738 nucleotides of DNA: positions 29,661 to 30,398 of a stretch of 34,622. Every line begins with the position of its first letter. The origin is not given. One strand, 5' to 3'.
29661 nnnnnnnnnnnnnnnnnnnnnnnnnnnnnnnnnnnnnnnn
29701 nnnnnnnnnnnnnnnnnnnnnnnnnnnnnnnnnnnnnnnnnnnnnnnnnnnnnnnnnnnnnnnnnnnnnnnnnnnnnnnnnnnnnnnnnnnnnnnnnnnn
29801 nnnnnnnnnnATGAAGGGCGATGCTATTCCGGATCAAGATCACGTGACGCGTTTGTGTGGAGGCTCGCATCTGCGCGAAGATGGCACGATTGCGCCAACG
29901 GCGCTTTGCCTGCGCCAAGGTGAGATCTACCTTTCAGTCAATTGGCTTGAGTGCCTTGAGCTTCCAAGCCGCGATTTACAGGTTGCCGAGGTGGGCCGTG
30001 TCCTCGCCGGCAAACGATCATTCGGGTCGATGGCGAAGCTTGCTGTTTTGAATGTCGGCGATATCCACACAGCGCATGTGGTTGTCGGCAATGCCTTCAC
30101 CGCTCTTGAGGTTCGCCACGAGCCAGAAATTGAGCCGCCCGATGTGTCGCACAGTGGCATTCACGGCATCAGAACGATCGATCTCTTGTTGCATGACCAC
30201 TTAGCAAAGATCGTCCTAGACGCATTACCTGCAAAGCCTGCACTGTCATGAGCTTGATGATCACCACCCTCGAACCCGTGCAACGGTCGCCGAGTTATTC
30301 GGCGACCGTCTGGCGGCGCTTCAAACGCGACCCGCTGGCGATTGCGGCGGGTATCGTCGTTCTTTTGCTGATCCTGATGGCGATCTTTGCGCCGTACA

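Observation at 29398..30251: Two-gene cassette of unknown function wedged between the DppB-type and DppC-type permease genes of an ABC importer operon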

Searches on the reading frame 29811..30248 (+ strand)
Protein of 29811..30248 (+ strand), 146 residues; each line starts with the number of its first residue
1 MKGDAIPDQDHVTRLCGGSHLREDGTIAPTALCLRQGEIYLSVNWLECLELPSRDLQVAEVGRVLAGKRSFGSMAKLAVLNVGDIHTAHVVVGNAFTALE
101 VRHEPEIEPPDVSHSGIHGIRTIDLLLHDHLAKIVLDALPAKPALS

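Call 3: search_protein_families(library=pfam, proteins=[window:29811-30248:+], max_evalue=1)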
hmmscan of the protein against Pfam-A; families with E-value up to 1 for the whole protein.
window:29811-30248:+ (146 aa): 0 families

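Call 4: search_protein_families(library=ncbifam, proteins=[window:29811-30248:+], max_evalue=1)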
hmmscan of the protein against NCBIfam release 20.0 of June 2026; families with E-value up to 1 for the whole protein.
window:29811-30248:+ (146 aa): 0 families

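Call 5: search_protein_families(library=padloc, proteins=[window:29811-30248:+], max_evalue=1)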
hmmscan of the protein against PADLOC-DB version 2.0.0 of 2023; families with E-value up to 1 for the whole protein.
window:29811-30248:+ (146 aa): 0 families

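Call 6: find_homologous_proteins(query=window:29811-30248:+, max_evalue=0.01)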
Query window:29811-30248:+ (146 aa): 41 proteins with E <= 0.01 among 67 candidates.
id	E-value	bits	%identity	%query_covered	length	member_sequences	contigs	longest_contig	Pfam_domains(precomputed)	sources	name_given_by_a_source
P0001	2.2e-91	321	100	100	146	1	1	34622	-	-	-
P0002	6.1e-51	190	64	97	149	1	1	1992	-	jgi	jgi:hypothetical protein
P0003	1.9e-40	156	54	97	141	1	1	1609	-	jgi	jgi:hypothetical protein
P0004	4.6e-40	155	55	97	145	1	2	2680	-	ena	-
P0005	4.2e-39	152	60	87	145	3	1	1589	-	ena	-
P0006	2.0e-38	150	56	97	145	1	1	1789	-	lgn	-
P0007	6.4e-38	148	54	100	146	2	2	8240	-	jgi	jgi:hypothetical protein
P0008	1.8e-37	146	53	97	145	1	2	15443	-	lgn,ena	-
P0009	5.0e-37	145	56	97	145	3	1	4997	-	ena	-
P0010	1.0e-36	144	53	97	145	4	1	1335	-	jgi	jgi:hypothetical protein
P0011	1.7e-36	143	56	95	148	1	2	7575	-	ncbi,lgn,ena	-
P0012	6.1e-36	142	54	99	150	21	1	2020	-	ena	-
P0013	1.5e-35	140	53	95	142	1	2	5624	-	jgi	jgi:hypothetical protein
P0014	1.5e-35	140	51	92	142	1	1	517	-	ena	-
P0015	3.7e-35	139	53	97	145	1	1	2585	-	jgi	jgi:hypothetical protein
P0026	3.5e-33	133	50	97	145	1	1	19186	-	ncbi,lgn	-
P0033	3.8e-24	103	47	97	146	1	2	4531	-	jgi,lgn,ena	jgi:hypothetical protein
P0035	1.5e-21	95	45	97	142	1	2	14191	-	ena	-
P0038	6.3e-20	90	44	97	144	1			-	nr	nr:hypothetical protein [Pseudomonas benzenivorans]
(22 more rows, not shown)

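Call 8: find_encoding_contigs(protein=P0026, flank=6000, max_places=3)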
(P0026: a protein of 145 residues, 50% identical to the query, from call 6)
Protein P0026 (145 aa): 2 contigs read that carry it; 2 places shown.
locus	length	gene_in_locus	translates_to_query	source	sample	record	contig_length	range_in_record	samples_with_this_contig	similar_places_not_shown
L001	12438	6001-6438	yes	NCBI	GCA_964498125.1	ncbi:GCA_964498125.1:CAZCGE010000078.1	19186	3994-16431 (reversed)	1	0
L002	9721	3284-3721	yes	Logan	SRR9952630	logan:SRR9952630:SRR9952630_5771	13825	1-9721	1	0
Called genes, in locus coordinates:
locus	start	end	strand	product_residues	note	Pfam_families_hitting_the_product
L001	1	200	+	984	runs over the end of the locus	?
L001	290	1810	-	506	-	-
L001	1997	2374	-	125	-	PF27190:KlcB_3rd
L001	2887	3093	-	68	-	-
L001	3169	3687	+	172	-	PF00589:Phage_integrase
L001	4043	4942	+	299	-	PF12281:NTP_transf_8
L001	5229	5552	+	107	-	PF01381:HTH_3 (weak)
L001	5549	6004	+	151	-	-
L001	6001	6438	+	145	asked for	-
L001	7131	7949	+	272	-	PF14099:Polysacc_lyase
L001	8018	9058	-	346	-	PF00535:Glycos_transf_2, PF13641:Glyco_tranf_2_3 (weak)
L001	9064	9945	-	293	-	-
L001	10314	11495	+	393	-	PF13579:Glyco_trans_4_4, PF20706:GT4-conflict (weak), PF00534:Glycos_transf_1, PF13692:Glyco_trans_1_4, PF13524:Glyco_trans_1_2 (weak)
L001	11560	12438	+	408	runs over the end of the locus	PF12740:PETase (faint), PF03403:PAF-AH_p_II (faint)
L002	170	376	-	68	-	-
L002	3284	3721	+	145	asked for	-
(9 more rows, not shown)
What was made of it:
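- On Type II toxin-antitoxin system: In L001 a separate HTH_3 gene overlaps the start of the ORF1-like gene (call 8).
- An integrase and an overlapping Xre-type gene lie next to the module in L001 (call 8).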

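Call 9: find_encoding_contigs(protein=P0008, flank=6000, max_places=3)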
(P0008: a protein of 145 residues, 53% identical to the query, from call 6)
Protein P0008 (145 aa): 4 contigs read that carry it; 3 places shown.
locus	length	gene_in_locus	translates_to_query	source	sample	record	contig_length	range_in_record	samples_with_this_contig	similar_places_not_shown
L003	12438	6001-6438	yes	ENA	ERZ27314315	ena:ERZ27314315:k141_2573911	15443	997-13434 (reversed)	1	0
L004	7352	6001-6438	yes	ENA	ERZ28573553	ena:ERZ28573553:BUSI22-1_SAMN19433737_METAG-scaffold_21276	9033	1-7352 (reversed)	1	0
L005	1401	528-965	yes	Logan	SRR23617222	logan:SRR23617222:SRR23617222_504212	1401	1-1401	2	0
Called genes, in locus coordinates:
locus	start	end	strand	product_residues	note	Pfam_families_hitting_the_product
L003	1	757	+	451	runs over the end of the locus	PF03453:MoeA_N, PF00994:MoCF_biosynth, PF03454:MoeA_C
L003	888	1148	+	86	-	PF15919:HicB_lk_antitox, PF15970:HicB-like_2 (weak)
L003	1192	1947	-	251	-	PF01510:Amidase_2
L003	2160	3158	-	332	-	PF00291:PALP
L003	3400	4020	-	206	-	PF00692:dUTPase, PF22769:DCD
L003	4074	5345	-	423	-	PF02441:Flavoprotein, PF04127:DFP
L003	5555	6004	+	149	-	-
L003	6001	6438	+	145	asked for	-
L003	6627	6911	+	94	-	-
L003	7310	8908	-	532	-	PF03109:ABC1, PF27536:UbiB_helical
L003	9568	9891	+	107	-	-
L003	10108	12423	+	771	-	PF08937:ThsB_TIR (weak), PF13676:TIR_2 (weak), PF13374:TPR_10 (faint), PF00515:TPR_1 (faint), PF07719:TPR_2 (faint), PF13424:TPR_12 (faint)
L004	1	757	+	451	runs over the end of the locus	PF03453:MoeA_N, PF00994:MoCF_biosynth, PF03454:MoeA_C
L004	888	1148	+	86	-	PF15919:HicB_lk_antitox, PF15970:HicB-like_2 (weak)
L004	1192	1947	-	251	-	PF01510:Amidase_2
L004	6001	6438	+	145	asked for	-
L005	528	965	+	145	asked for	-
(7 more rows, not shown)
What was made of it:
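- HicB and a TIR-TPR gene lie nearby in L003 (call 9).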

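Call 10: find_encoding_contigs(protein=P0035, flank=6000, max_places=3)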
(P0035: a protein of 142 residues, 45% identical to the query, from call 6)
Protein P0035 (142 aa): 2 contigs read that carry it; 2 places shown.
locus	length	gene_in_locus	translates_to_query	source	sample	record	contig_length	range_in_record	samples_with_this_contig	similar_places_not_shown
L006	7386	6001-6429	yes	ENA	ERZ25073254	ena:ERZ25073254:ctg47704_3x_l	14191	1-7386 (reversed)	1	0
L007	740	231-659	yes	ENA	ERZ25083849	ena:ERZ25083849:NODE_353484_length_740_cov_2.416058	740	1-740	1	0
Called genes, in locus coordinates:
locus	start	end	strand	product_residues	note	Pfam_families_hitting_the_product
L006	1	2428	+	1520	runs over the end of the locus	PF00310:GATase_2, PF04898:Glu_syn_central, PF01645:Glu_synthase, PF01493:GXGXG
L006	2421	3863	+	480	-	PF14691:Fer4_20, PF00070:Pyr_redox (weak), PF00890:FAD_binding_2 (weak), PF01266:DAO, PF07992:Pyr_redox_2, PF12831:FAD_oxidored, PF13450:NAD_binding_8, PF01593:Amino_oxidase, +6 more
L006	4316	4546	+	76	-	-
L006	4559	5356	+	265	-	-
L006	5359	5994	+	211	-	-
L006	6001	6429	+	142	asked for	-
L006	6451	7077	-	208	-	PF01209:Ubie_methyltran (weak), PF13489:Methyltransf_23, PF13847:Methyltransf_31, PF08241:Methyltransf_11, PF08242:Methyltransf_12, PF13649:Methyltransf_25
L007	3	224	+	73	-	?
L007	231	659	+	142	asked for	-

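Call 11: find_encoding_contigs(protein=P0002, flank=6000, max_places=3)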
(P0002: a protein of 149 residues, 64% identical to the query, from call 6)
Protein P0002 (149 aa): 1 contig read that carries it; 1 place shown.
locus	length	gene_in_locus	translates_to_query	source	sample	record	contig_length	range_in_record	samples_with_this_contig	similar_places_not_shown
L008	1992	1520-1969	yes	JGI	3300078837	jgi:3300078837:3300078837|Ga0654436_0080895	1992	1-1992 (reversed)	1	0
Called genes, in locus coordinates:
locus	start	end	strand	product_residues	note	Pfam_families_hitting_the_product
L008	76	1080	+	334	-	PF00528:BPD_transp_1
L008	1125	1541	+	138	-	-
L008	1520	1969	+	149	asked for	-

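Call 17: search_solved_structures(query=A1, max_evalue=10, show_alignments=2)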
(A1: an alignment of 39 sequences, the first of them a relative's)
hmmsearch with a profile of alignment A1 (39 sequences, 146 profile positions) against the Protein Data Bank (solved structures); distinct sequences matched with E-value up to 10: 0.

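Call 24: find_related_loci(query=A1, collection=genome_contigs, flank=8000)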
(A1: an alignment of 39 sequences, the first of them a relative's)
Query A1 (146 aa) in genome_contigs; peptide patterns used: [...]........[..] (x = any residue, [..] = any of these).
255 stretches matched a pattern; 237 encode a relative of the query (tblastn E <= 1e-3); the best 80 are kept; 80 distinct loci.
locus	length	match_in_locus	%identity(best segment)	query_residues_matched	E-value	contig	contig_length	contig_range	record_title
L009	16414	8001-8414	56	1-135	2e-39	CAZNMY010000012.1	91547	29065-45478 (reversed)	MAG TPA_asm: uncultured Devosia sp. isolate SRP287051_co2_2 genome assembly, contig: NODE_540_length_91547_cov_11.044419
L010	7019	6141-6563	47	1-143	3e-36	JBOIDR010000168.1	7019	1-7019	MAG: Gammaproteobacteria bacterium isolate SD8036_maxbin2.bin.2 NODE_5426_length_7019_cov_27.288886, whole genome shotgu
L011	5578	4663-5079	46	1-144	8e-34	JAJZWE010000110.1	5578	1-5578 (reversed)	MAG: Nitrospirae bacterium isolate TL1-1.bin1 NODE_11656_length_5578_cov_2.405614, whole genome shotgun sequence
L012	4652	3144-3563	44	1-142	6e-34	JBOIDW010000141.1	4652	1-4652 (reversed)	MAG: Gammaproteobacteria bacterium isolate H1-B1_metabat2.bin.5 k127_168490, whole genome shotgun sequence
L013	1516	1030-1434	49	3-142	1e-31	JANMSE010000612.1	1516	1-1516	MAG: Deltaproteobacteria bacterium isolate SOY_29_metabat_500 SOY_29_k141_5243066, whole genome shotgun sequence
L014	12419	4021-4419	46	1-135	3e-31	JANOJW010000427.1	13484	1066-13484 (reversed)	MAG: Hyphomicrobiales bacterium isolate VAR_48_metabat_123 VAR_48_k141_406012, whole genome shotgun sequence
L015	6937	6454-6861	46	1-142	6e-31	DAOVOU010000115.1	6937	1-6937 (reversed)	MAG TPA_asm: Desulfobacterales bacterium isolate CSMAG_1531 CSMAG_1531_k141_1611517_length_6937_cov_80.4918, whole genom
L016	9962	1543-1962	43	1-142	5e-31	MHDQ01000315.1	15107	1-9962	MAG: Nitrospinae bacterium RIFCSPLOWO2_12_FULL_45_22 rifcsplowo2_12_scaffold_8852, whole genome shotgun sequence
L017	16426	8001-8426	47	1-142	2e-30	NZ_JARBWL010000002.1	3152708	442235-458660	Pseudomonas fungipugnans strain 681 contig_2, whole genome shotgun sequence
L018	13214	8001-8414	43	1-142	1e-29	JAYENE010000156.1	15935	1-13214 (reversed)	MAG: Thermodesulfobacteriota bacterium isolate MAG063 MAG063_156, whole genome shotgun sequence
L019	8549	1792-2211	44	1-142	1e-29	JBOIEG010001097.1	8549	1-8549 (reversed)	MAG: Gammaproteobacteria bacterium isolate H1-B1_maxbin2.bin.5_sub k127_1048810, whole genome shotgun sequence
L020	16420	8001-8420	41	1-142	5e-29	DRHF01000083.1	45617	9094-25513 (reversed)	MAG TPA_asm: Desulfobacterales bacterium isolate HyVt-363 HyVt-363_k145_244038, whole genome shotgun sequence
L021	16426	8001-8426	44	1-142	1e-28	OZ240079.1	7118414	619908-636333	Leclercia tamurae strain Ew19 genome assembly, chromosome: N4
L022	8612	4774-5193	42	1-142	2e-28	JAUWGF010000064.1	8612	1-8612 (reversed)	MAG: Deltaproteobacteria bacterium isolate CSMAG_2235 CSMAG_2235_k141_2818628_length_8612_cov_22.7530, whole genome shot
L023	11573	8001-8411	42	1-142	2e-27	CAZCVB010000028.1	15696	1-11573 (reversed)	MAG TPA_asm: uncultured Desulfobacteraceae bacterium isolate binchicken_co256_219 genome assembly, contig: NODE_8624_len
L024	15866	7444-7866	43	1-142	3e-27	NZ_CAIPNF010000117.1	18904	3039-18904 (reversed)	MAG: uncultured Thiocystis sp. isolate Loclat_bin-17750, whole genome shotgun sequence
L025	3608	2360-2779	41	1-142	4e-27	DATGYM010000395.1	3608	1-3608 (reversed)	MAG TPA_asm: Pyrinomonadaceae bacterium isolate SMAG_U10635 k141_474162, whole genome shotgun sequence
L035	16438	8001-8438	40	1-140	5e-24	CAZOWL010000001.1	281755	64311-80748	MAG TPA_asm: uncultured Chromatiaceae bacterium isolate SRP141376_co3_428 genome assembly, contig: NODE_26_length_281755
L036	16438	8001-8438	40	1-142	1e-23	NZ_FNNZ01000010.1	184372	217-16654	Thiocapsa roseopersicina strain DSM 217, whole genome shotgun sequence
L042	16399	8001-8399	41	1-137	1e-19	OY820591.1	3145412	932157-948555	MAG: Dehalococcoidia bacterium isolate bad7acc4-ca48-4abb-846f-85865ba1c961 genome assembly, chromosome: 1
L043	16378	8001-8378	40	6-136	1e-19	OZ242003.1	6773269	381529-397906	MAG: Vicinamibacterales bacterium isolate a81303e6-5222-43c3-8420-e6164aabff0e genome assembly, chromosome: 1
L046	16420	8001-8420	37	1-141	1e-18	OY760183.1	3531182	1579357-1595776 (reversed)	MAG: Chloroflexota bacterium isolate 1e5240b1-722b-4dd6-bc08-6f4f73fd4587 genome assembly, chromosome: 1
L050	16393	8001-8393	38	1-135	5e-17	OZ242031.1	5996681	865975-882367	MAG: Candidatus Rariloculaceae bacterium isolate a5421204-da08-4551-a270-5214cadbb2a1 genome assembly, chromosome: 1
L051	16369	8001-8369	38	4-127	5e-17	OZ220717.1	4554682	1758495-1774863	MAG: Pseudomonadales bacterium isolate e958075d-7ee5-44b9-87ba-8c9210635fca genome assembly, chromosome: 1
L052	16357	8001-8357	37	1-120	8e-17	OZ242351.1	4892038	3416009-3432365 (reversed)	MAG: Candidatus Poribacteria bacterium isolate f935c7b2-2358-4189-a958-9ccc83df77d9 genome assembly, chromosome: 1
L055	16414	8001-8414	35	1-141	7e-16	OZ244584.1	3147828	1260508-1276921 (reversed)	MAG: Dehalococcoidia bacterium isolate 6f5e74ac-264d-476d-87d8-581b930f35c8 genome assembly, chromosome: 1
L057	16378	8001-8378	36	4-127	7e-16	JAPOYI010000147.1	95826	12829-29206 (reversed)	MAG: Gammaproteobacteria bacterium isolate COS4_bin_29 NODE_232_length_95826_cov_18.5549, whole genome shotgun sequence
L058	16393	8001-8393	37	1-135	2e-15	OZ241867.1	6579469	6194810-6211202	MAG: Candidatus Latescibacterota bacterium isolate 402c3f40-99c9-4ff8-b352-fabea084b2f7 genome assembly, chromosome: 1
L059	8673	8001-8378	38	4-135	1e-15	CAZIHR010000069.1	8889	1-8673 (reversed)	MAG TPA_asm: uncultured Nitrosopumilaceae archaeon isolate SRP338948_co1_25 genome assembly, contig: k141_112699, whole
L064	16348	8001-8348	38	6-125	6e-15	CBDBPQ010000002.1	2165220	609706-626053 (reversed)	MAG: Dehalococcoidia bacterium isolate abcbbb68-f6b9-45fe-872f-470341002cc5 genome assembly, contig: contig_2, whole gen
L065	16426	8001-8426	34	1-140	6e-15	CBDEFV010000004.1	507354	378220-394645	MAG: Candidatus Porifericomitales bacterium isolate 3aeefe2d-3337-4830-b3ab-1eab010b160d genome assembly, contig: contig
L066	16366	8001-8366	35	6-136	6e-15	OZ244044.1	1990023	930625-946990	MAG: Thermodesulfobacteriota bacterium isolate 562d5969-4c6f-403f-ab6b-3350694af712 genome assembly, chromosome: 1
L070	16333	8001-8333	41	8-120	1e-14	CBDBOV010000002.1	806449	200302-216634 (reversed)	MAG: Spirochaetia bacterium isolate 68d78d2d-8fbf-4242-a4cd-80a334438824 genome assembly, contig: contig_2, whole genome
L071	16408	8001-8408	35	3-135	1e-14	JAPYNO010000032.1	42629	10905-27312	MAG: Pseudomonadales bacterium isolate r_calh23_24 Seq32, whole genome shotgun sequence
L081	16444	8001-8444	34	1-142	2e-13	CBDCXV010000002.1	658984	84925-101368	MAG: Candidatus Latescibacterota bacterium isolate a04b77f4-1c6a-4467-bb03-95175eeb39fb genome assembly, contig: contig_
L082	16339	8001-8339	36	1-117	2e-13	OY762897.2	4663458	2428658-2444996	MAG: Candidatus Binatia bacterium isolate 08c4157d-86a7-49cc-8b26-f3076a3ae996 genome assembly, chromosome: 1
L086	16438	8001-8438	37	1-141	2e-13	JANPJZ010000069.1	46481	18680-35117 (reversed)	MAG: Rhodobacter sp. isolate VAR_61_metabat_336 VAR_61_k141_476452, whole genome shotgun sequence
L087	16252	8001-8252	41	1-83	2e-13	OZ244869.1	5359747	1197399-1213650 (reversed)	MAG: uncultured Candidatus Binatia bacterium isolate 4a3a7036-e571-4a1a-a60d-b403d30aaf4e genome assembly, chromosome: 1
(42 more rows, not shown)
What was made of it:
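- On Type II toxin-antitoxin system: 237 matching loci from roughly 17 phyla (call 24).
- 237 matching loci among 185,579 species genomes, from roughly 17 phyla including one archaeon (call 24).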

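Call 25: predict_structure(alignment_id=A1)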
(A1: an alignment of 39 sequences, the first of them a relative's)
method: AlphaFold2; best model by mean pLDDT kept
length: 146 residues; sequences in the alignment: 39
mean_pLDDT: 92.3   pTM: 0.87
mean pLDDT of the five models: 92.3, 91.8, 91.1, 91.0, 90.8
residues with pLDDT >= 90: 119; 70-90: 20; 50-70: 6; < 50: 1
segments of 3 or more residues with pLDDT < 50: none
pLDDT, mean of each block of 10 residues (from residue 1): 88 97 96 92 98 96 95 96 92 78 95 96 89 97 71
secondary structure, 60 per line:
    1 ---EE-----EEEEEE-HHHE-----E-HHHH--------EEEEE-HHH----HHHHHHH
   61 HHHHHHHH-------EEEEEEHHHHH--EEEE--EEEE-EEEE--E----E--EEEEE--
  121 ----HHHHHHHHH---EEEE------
elements in order: E11-16 H29-32 E41-45 H54-68 E76-81 H82-86 E89-92 E95-98 E100-103 E114-118 H125-133 E137-140
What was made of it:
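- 29811..30251 (+): ORF2 (146 aa), the conserved enzyme-like component and proposed effector or toxin. AF2 pLDDT 92 (call 25).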

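Call 28: search_protein_representatives(alignment_id=A1)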
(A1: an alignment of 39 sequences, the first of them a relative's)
Query: 39 sequences, 146 profile positions. Proteins with E-value up to 0.001 (for the whole library): 2006; up to 1e-10: 1131; up to 1e-30: 137. The best 150 are listed.
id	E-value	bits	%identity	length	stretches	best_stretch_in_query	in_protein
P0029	2.7e-53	196.0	-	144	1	1-145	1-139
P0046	4.3e-53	195.3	-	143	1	1-143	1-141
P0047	6.7e-49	181.7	-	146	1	1-145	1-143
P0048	2.8e-48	179.7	-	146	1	1-137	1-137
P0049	3.4e-48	179.4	-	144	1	1-145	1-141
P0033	7.8e-48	178.2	-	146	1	1-145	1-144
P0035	7.2e-47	175.1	-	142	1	1-145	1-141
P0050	6.1e-45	168.8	-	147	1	1-145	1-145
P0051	1.1e-44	168.0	-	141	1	1-145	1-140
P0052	5.4e-44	165.8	-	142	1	1-142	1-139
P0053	5.8e-44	165.7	-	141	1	1-145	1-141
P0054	5.8e-44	165.7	-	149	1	2-145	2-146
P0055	9.6e-44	165.0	-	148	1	1-145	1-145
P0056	1.2e-43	164.6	-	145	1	1-145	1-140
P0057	3.1e-43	163.3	-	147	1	2-145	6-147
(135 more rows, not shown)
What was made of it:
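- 29811..30251 (+): Family of about 2,006 clusters at 50% identity (call 28).
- Checked: ORF2 has 40 homologues besides itself in the 5.8-billion-protein set (call 6) and about 2,006 clusters in the representative library (call 28).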

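Call 29: fold_search(model_id=the predicted structure, library=pdb)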
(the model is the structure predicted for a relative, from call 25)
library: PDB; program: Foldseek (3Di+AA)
matches with E <= 10: 262; with E <= 0.001: 0
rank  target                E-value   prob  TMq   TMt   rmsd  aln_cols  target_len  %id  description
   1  3gdi_B                9.2e-01  0.02  0.15  0.11  15.3       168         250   12  Mammalian Clock Protein mPER2 - Crystal Structure of a PAS Domain Fragment (released 2009-05-19)
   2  8js5_G                1.1e+00  0.03  0.15  0.09  13.3       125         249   16  Dimeric PAS domains of oxygen sensor FixL with ferric unliganded heme (released 2024-06-26)
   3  9b8v_E                1.3e+00  0.05  0.22  0.06  14.0       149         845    7  AlphaFold2 informed cryo-EM model of the E. coli cellulose synthase BcsAG3B6 complex (released 2025-02-19)
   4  3a0r_A                1.3e+00  0.03  0.15  0.09  12.8       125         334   13  Crystal structure of histidine kinase ThkA (TM1359) in complex with response regulator protein TrrA (TM1360) (released 2009-10-20)
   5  6gg9_B                1.3e+00  0.02  0.14  0.16  14.1       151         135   11  Crystal structures of a short blue light photoreceptor protein PpSB1-LOV mutant (dark state) - R61H/R66I (released 2018-07-25)
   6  6hmj_A                1.4e+00  0.02  0.15  0.08  14.1       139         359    9  Structure of an RNA-binding Light-Oxygen-Voltage Receptor (released 2019-08-28)
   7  6t74_B                1.6e+00  0.02  0.16  0.16  16.1       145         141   11  New antiparallel dimer of aureochrome 1a LOV domain mutants from Phaeodactylum tricornutum (released 2020-03-18)
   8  2z6c_A                1.6e+00  0.02  0.15  0.16  13.3       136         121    9  Crystal structure of LOV1 domain of phototropin1 from Arabidopsis thaliana (released 2008-07-29)
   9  7aby                  1.7e+00  0.02  0.16  0.20  14.8       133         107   10  Crystal structure of iLOV-Q489K mutant (released 2021-04-21)
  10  8bjp_AAA              1.7e+00  0.02  0.14  0.17  14.2       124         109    8  The N288D mutant cytoplasmic PAS domain of Geobacillus thermodenitrificans histidine kinase CitA (released 2023-11-15)
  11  6ywq_B                1.7e+00  0.02  0.14  0.19  12.5       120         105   14  Structure of Chloroflexus aggregans flavin based fluorescent protein (CagFbFP) Q148H variant (released 2021-04-21)
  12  7qf2                  1.8e+00  0.02  0.14  0.17  15.9       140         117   10  Structure of miniSOG reconstituted with riboflavin as a cofactor (released 2022-02-16)
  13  6gay_A                1.8e+00  0.01  0.13  0.16  14.5       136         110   11  A fast recovering full-length LOV protein (DsLOV) from the marine phototrophic bacterium Dinoroseobacter shibae (Dark  (released 2018-07-18)
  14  6ywi_A                1.9e+00  0.02  0.16  0.20  12.2       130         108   12  Structure of Chloroflexus aggregans flavin based fluorescent protein (CagFbFP) Q148E variant (released 2021-04-21)
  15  6ywq_A                1.9e+00  0.02  0.15  0.19  12.3       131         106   13  Structure of Chloroflexus aggregans flavin based fluorescent protein (CagFbFP) Q148H variant (released 2021-04-21)
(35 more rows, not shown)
